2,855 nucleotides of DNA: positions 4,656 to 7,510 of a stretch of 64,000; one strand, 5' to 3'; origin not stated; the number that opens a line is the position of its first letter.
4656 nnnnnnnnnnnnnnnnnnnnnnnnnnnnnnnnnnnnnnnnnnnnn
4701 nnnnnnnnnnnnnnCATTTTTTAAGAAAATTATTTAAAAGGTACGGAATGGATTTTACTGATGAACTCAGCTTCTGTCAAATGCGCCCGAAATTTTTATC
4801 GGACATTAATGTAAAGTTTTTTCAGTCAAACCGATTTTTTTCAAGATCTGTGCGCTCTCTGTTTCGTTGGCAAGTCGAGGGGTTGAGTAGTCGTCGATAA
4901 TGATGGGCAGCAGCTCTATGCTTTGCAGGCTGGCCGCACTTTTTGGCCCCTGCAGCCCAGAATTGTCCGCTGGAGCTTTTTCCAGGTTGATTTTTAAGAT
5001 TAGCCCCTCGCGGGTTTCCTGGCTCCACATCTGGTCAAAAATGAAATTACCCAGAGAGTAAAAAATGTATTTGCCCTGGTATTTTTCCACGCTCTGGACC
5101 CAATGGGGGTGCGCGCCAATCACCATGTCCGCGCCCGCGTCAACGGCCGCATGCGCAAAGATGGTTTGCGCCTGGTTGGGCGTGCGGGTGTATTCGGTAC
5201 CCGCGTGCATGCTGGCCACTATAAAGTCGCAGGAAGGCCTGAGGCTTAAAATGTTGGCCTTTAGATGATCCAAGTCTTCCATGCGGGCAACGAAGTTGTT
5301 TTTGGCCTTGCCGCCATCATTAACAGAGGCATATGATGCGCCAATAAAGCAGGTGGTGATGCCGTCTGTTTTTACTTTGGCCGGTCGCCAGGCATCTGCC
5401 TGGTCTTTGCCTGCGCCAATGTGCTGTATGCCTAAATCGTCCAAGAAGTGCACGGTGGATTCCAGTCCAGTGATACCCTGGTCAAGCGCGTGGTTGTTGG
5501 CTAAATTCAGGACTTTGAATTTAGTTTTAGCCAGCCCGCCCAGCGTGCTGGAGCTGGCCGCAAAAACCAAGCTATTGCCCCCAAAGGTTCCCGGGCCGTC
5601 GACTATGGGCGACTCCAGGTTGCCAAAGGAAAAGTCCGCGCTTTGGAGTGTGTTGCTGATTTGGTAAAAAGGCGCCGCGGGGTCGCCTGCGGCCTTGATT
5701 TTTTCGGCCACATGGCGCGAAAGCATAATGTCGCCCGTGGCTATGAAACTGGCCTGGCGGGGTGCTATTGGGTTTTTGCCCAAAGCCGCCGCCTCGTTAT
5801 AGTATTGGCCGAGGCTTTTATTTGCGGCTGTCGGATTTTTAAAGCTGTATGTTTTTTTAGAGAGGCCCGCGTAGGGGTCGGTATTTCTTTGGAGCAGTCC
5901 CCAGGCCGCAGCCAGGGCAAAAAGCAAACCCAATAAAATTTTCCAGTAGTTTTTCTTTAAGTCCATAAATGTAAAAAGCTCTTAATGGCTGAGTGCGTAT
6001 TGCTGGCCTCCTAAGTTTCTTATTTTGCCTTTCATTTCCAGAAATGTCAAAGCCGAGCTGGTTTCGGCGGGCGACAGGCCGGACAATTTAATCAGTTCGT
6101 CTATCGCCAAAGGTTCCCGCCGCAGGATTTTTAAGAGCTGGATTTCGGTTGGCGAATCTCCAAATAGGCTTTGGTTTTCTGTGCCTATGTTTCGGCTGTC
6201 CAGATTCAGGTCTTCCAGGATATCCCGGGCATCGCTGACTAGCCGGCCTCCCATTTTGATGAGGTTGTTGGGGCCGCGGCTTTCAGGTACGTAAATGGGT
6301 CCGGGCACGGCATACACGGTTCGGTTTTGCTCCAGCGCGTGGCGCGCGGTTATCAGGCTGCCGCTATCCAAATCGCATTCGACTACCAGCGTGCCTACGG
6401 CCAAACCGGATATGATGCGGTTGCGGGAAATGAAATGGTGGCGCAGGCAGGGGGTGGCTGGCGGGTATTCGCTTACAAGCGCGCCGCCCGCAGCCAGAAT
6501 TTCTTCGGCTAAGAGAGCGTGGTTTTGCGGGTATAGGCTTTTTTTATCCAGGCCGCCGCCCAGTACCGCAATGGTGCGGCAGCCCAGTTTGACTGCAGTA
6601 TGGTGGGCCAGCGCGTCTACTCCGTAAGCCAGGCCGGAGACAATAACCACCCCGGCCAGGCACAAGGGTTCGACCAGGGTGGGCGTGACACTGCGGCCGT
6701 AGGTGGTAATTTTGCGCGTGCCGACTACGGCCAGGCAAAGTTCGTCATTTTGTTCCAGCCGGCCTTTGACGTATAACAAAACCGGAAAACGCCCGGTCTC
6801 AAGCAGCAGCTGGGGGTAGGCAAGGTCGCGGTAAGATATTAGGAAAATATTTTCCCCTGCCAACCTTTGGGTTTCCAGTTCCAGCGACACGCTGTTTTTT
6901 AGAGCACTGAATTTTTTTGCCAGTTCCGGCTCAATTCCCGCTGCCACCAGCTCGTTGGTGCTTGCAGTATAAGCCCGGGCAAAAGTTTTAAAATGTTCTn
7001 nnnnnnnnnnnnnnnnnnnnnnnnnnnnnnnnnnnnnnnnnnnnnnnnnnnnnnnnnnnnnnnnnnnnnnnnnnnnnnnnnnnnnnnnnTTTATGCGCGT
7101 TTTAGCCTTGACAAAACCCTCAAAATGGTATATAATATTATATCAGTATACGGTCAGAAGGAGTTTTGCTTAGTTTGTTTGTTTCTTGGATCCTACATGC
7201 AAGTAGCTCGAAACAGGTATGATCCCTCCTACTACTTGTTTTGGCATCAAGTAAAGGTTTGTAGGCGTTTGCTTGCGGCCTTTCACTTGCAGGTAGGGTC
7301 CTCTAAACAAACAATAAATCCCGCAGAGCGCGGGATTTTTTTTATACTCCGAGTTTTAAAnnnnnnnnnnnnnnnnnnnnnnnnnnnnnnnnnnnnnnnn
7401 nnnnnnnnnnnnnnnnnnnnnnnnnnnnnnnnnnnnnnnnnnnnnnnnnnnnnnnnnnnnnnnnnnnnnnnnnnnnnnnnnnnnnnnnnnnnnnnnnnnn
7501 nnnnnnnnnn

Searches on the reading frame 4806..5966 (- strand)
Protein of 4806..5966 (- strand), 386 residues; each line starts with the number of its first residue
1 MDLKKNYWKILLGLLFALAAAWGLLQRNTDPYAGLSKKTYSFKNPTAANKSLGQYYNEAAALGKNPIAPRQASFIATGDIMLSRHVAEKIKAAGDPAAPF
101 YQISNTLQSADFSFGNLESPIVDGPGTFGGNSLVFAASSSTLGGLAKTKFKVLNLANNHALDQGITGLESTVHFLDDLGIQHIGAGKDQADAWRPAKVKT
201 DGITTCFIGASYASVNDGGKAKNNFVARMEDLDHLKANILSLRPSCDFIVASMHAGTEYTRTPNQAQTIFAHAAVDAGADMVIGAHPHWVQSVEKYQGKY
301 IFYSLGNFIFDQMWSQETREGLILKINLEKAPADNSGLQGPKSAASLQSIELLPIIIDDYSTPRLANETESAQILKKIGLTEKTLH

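Call 87: search_protein_families(library=pfam, proteins=[window:4806-5966:-], max_evalue=0.00001)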
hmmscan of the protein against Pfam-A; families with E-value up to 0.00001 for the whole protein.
window:4806-5966:- (386 aa): 1 family
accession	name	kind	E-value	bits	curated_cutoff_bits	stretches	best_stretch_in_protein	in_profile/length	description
PF09587.15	PGA_cap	-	3.5e-68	230.3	27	1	74-312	2-255/255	Bacterial capsule synthesis protein PGA_cap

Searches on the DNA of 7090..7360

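Call 93: search_rna_families(source=window, start=7090, end=7360, threshold=evalue, max_evalue=1)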
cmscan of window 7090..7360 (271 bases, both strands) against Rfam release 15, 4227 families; matches with E-value up to 1: 5.
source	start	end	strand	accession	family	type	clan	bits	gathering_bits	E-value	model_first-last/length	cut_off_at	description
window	7253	7345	+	RF01859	Phe_leader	Cis-reg; leader;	-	21.2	55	0.23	1-125/125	no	Phenylalanine leader peptide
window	7187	7341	+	RF00512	Leu_leader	Cis-reg; leader;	-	20.9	50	0.034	1-148/148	no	Leucine operon leader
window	7253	7343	+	RF00513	Trp_leader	Cis-reg; leader;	-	20.4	41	0.064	1-100/100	no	Tryptophan operon leader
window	7314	7360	-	RF01394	isrK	Gene; sRNA;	-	18.8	50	0.047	26-77/77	5'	isrK Hfq binding RNA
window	7285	7344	+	RF00506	Thr_leader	Cis-reg; leader;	-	17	55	0.65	1-118/118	no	Threonine operon leader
